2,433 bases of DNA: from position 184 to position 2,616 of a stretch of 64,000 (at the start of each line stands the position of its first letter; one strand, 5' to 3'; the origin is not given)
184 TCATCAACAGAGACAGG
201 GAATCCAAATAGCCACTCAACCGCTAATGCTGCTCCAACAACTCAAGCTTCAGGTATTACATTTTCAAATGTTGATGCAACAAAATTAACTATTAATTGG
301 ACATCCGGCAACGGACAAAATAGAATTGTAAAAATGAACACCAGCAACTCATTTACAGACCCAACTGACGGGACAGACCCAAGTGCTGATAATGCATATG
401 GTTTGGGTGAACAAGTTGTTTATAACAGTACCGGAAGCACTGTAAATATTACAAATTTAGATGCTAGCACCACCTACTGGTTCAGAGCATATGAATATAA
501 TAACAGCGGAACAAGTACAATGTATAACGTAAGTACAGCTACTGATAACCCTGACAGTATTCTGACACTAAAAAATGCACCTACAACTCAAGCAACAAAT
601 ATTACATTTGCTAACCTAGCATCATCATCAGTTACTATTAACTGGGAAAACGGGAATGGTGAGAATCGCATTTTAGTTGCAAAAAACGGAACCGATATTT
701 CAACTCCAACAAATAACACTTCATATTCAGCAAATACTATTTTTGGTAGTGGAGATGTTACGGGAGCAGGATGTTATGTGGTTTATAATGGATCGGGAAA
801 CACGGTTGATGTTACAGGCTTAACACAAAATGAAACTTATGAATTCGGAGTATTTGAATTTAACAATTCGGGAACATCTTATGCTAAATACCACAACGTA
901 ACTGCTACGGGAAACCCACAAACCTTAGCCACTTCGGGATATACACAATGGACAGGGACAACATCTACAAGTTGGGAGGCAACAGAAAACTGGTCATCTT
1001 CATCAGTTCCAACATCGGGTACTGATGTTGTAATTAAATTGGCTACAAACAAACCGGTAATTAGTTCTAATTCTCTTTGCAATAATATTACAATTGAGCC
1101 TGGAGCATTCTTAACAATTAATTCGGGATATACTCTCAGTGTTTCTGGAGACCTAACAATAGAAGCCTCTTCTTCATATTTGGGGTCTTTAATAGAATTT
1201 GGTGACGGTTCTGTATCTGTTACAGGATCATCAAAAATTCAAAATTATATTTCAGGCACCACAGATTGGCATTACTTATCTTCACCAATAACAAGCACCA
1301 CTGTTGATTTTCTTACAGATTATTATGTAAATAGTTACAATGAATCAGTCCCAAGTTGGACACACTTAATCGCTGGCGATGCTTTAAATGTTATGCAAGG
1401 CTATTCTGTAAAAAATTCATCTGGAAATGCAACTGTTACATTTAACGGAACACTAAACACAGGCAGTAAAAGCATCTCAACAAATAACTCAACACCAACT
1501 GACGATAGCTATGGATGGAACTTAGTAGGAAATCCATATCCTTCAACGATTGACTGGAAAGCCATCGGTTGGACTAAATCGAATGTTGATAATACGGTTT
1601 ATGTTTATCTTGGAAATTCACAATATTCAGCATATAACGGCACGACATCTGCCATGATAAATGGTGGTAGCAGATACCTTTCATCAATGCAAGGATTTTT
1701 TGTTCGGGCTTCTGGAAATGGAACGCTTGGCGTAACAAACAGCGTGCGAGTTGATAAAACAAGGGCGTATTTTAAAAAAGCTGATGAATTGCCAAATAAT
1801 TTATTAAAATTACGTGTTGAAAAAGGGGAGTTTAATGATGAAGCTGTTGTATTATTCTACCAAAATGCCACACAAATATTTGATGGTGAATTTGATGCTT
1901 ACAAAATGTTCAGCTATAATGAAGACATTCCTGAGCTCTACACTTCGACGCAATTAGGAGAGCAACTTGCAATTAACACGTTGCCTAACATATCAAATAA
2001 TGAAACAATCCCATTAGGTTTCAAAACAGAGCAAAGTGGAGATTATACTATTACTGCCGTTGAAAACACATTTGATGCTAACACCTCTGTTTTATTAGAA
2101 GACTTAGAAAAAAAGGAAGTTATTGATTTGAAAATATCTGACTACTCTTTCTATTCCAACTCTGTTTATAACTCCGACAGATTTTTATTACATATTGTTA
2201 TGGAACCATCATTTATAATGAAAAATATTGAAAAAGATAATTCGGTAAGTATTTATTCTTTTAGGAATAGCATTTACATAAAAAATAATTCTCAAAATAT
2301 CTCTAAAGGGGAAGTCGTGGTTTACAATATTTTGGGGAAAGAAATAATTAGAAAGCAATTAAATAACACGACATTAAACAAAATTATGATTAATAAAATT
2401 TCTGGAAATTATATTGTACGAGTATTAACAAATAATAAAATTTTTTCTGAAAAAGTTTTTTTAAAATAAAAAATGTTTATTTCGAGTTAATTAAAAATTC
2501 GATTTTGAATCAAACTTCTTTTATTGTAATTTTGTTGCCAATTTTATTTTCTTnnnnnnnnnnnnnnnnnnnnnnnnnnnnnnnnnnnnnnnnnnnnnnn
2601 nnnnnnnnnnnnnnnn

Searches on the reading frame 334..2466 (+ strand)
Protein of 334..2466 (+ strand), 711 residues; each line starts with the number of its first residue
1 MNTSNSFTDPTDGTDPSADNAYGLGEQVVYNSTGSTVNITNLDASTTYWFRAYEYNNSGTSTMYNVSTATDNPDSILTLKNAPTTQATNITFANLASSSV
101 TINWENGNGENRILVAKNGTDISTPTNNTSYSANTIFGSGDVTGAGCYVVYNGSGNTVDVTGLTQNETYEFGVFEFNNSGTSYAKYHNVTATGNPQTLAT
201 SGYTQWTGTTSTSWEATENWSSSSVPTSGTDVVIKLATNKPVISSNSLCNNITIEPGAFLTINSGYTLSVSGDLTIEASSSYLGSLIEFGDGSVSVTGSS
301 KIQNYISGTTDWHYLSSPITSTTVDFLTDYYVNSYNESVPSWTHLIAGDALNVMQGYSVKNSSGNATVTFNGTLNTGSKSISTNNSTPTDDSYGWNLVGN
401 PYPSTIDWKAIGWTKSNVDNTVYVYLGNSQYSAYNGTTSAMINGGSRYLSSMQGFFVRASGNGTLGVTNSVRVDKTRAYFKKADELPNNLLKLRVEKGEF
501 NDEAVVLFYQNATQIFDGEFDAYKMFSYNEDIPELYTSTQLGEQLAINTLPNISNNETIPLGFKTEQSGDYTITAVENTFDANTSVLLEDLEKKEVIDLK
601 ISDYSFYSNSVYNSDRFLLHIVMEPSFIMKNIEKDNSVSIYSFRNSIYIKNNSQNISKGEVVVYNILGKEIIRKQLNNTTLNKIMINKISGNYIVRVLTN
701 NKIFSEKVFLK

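Call 3: search_protein_families(library=ncbifam, proteins=[window:334-2466:+], max_evalue=1)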
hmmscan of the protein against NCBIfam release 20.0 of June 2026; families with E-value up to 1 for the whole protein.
window:334-2466:+ (711 aa): 2 families
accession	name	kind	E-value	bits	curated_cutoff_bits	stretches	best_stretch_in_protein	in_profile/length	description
TIGR04183.1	Por_Secre_tail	domain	1.2e-06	28.4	23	1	647-709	9-70/72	T9SS type A sorting domain-containing protein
NF033708.1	T9SS_Cterm_ChiA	domain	9.4e-05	22.2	40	1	660-707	3-52/55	T9SS sorting signal type C domain-containing protein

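Call 4: search_protein_families(library=pfam, proteins=[window:334-2466:+], max_evalue=1)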
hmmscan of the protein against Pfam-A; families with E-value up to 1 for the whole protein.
window:334-2466:+ (711 aa): 4 families
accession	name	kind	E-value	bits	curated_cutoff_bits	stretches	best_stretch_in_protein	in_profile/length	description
PF16656.11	Pur_ac_phosph_N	-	0.00029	21.8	30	2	88-178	4-83/93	Purple acid Phosphatase, N-terminal domain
PF00041.27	fn3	-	0.00051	20.6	25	2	88-182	4-75/84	Fibronectin type III domain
PF25059.1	FN3_DSCAM-DSCAML_C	-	0.0031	18.2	39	0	155-197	44-86/89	DSCAM/DSCAML C-terminal Fn3-like domain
PF18962.6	Por_Secre_tail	-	0.0067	17.1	27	1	645-708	8-73/75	Secretion system C-terminal sorting domain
